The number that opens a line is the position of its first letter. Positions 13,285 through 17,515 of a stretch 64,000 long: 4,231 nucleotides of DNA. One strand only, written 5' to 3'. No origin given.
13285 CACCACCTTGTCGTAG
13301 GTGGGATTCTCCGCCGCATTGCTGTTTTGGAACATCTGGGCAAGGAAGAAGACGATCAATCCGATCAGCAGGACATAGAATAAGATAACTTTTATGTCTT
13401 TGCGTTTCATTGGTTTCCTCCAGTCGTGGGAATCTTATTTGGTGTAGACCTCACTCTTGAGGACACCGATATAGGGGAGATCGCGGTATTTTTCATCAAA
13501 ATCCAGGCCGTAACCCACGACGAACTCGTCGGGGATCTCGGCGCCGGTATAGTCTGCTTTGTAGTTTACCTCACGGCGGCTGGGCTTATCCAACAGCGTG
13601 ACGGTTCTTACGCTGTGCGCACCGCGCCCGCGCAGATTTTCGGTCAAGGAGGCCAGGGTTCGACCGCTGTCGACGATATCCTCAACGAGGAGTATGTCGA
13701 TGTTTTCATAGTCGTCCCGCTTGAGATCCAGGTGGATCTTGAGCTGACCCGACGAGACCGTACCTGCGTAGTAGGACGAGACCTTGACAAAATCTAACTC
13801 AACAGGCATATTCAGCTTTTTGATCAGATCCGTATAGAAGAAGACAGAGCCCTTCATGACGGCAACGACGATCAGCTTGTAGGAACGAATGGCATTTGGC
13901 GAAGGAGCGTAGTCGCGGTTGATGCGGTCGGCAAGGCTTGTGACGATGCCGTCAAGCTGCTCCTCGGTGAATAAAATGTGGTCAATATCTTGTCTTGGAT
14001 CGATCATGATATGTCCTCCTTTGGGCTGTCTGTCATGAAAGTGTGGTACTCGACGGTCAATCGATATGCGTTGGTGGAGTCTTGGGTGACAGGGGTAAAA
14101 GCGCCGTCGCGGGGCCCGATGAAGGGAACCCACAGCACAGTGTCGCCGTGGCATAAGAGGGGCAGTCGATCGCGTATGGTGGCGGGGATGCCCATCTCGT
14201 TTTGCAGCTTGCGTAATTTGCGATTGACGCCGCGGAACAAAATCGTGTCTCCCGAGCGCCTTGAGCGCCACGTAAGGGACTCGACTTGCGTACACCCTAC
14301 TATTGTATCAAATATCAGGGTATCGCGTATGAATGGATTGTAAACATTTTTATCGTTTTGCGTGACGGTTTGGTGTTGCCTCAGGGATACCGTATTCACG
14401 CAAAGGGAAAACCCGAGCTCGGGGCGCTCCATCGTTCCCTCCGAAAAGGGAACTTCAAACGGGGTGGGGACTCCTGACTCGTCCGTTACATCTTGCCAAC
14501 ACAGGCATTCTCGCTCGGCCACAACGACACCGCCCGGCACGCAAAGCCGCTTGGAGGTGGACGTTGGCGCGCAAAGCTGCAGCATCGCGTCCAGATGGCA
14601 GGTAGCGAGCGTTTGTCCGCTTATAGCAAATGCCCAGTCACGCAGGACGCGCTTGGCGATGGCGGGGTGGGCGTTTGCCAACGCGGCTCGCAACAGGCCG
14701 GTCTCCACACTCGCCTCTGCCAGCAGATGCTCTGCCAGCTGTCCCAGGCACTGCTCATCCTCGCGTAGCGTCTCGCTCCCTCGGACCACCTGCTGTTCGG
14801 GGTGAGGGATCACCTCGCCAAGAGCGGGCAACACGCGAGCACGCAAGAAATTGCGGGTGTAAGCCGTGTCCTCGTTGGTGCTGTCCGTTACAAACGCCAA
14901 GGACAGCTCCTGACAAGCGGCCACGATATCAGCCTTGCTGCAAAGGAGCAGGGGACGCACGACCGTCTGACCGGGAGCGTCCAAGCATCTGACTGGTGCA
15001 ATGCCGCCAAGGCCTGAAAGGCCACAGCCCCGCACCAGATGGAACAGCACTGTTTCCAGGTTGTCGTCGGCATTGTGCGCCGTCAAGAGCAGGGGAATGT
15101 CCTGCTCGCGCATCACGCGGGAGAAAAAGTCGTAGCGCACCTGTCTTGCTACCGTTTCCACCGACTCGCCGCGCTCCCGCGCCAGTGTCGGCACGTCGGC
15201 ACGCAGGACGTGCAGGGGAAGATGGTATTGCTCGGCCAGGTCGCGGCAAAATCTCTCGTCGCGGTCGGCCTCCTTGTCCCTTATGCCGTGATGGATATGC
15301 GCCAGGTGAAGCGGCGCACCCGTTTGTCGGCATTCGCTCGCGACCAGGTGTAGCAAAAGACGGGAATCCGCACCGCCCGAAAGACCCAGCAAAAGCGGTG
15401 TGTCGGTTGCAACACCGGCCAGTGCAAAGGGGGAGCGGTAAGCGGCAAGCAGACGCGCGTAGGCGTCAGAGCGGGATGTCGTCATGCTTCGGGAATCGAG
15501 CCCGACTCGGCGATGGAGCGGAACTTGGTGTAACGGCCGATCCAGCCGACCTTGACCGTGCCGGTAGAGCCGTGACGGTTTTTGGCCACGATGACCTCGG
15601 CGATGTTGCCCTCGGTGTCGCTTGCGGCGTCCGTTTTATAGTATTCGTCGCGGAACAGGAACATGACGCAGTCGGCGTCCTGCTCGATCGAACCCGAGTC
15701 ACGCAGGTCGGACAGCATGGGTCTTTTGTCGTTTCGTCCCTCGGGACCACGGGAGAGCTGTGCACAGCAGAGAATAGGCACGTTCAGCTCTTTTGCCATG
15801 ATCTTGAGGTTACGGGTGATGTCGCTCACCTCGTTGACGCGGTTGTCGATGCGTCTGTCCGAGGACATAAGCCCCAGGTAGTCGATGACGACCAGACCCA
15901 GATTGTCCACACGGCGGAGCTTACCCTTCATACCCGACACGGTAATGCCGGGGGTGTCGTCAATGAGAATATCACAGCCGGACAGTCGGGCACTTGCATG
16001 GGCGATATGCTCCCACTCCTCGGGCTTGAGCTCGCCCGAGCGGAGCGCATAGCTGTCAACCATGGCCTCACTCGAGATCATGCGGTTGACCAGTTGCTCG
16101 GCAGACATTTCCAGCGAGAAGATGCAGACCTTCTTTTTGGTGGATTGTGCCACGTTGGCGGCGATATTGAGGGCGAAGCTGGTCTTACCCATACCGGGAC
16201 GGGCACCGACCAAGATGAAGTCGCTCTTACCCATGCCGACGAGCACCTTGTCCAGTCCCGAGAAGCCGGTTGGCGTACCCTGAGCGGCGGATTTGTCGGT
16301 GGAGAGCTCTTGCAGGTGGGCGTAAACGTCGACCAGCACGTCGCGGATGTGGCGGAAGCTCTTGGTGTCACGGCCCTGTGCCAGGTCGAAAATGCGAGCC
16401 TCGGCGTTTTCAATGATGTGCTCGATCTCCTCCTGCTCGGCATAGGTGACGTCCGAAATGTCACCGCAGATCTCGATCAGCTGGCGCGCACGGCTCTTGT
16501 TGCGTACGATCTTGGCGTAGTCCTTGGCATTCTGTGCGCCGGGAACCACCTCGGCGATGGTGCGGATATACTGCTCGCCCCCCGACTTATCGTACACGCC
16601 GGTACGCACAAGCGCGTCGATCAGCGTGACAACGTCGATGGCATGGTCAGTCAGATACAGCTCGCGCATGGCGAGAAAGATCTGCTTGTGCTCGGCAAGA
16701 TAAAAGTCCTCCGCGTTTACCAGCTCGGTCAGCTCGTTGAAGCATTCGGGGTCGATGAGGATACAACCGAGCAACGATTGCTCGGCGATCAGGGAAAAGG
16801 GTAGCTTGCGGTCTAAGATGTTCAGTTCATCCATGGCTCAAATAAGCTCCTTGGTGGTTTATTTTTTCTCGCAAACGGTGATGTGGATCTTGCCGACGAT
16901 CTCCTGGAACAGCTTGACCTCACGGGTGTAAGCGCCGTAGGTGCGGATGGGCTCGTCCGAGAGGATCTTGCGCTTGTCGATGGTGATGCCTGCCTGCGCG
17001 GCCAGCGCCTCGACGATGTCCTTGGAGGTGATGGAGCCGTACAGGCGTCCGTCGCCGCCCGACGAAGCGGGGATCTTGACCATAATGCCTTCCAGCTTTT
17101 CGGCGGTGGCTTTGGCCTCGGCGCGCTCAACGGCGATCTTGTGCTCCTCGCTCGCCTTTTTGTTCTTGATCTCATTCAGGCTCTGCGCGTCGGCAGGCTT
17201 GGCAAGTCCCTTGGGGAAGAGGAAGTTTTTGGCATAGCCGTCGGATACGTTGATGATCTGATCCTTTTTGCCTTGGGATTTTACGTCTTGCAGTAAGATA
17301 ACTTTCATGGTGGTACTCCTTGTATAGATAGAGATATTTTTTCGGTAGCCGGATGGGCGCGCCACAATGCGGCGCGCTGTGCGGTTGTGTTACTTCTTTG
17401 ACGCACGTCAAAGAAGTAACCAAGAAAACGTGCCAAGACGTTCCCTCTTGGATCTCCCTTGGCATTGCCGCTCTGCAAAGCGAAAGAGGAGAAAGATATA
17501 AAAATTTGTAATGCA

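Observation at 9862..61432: Dense family of hairpin-rich modular intergenic elements that I cannot assign to a named family (10 loci, ~6 kb, ~9% of the window)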

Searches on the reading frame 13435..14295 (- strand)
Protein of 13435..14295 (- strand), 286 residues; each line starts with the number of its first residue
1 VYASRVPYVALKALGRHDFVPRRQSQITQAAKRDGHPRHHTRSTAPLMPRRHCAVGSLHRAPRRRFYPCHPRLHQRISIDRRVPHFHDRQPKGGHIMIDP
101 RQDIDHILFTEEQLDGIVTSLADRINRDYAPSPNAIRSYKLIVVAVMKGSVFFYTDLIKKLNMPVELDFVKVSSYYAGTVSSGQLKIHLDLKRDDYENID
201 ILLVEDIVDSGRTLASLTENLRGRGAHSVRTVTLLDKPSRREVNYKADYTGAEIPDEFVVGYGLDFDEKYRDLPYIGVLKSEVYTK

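Call 48: search_protein_families(library=pfam, proteins=[window:13435-14295:-], max_evalue=0.00001)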
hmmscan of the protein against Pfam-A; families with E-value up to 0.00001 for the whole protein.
window:13435-14295:- (286 aa): 1 family
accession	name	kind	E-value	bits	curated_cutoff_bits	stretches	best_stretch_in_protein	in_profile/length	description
PF00156.33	Pribosyltran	-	1e-25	90.3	26.3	1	117-266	14-157/158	Phosphoribosyl transferase domain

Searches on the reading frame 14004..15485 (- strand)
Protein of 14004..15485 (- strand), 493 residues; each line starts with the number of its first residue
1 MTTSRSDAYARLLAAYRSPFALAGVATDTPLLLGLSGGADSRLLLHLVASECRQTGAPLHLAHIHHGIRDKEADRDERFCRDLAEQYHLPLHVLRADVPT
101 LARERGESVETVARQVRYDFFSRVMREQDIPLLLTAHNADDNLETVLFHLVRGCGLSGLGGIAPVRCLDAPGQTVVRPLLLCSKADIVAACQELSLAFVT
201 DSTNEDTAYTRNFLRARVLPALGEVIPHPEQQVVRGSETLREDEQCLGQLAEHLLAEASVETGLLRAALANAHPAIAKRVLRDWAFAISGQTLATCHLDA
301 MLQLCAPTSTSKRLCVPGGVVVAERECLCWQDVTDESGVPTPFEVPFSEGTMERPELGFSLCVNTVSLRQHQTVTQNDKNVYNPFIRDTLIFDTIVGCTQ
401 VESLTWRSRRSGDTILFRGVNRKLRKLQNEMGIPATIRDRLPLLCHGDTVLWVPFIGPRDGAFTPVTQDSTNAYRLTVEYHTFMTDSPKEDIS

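Call 6: search_protein_families(library=pfam, proteins=[window:14004-15485:-])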
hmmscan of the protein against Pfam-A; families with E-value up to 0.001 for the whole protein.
window:14004-15485:- (493 aa): 3 families
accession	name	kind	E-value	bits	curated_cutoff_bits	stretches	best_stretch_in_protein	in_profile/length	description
PF01171.26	ATP_bind_3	-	8.9e-52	175.9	27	1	31-216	2-181/182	PP-loop family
PF11734.13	TilS_C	-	2.8e-11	43.1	22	1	404-457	1-56/74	TilS substrate C-terminal domain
PF09179.16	TilS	-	4.3e-05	24.1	21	1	266-328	3-66/67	TilS substrate binding domain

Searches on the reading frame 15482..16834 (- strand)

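Call 6: search_protein_families(library=pfam, proteins=[window:15482-16834:-])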
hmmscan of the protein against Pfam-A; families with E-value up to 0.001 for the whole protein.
window:15482-16834:- (450 aa): 5 families
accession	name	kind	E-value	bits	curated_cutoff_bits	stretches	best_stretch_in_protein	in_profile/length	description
PF03796.21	DnaB_C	-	1.6e-100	336.2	27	1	186-439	1-254/255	DnaB-like helicase C terminal domain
PF00772.26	DnaB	-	2.8e-29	101.6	23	1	11-111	2-102/103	DnaB-like helicase N terminal domain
PF13481.12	AAA_25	-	1.6e-07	31.6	27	1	197-358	25-188/195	AAA domain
PF00270.35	DEAD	-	5.2e-06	26.7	26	1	207-342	17-144/167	DEAD/DEAH box helicase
PF06745.19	ATPase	-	9.2e-06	25.6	26.6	1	188-262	2-77/231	KaiC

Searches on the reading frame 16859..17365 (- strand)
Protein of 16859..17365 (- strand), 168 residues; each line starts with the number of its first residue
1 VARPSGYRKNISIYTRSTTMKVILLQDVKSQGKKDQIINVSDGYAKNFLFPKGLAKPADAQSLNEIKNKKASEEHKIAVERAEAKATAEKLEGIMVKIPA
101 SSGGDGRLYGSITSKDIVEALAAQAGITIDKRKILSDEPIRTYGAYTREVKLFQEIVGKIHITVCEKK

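Call 48: search_protein_families(library=pfam, proteins=[window:16859-17365:-], max_evalue=0.00001)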
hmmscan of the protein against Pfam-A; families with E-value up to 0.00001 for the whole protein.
window:16859-17365:- (168 aa): 2 families
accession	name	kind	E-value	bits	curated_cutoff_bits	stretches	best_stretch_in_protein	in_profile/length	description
PF03948.19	Ribosomal_L9_C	-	3.6e-26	91.8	23.2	1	82-165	1-85/86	Ribosomal protein L9, C-terminal domain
PF01281.25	Ribosomal_L9_N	-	4.9e-22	77.7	20.7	1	20-66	1-47/47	Ribosomal protein L9, N-terminal domain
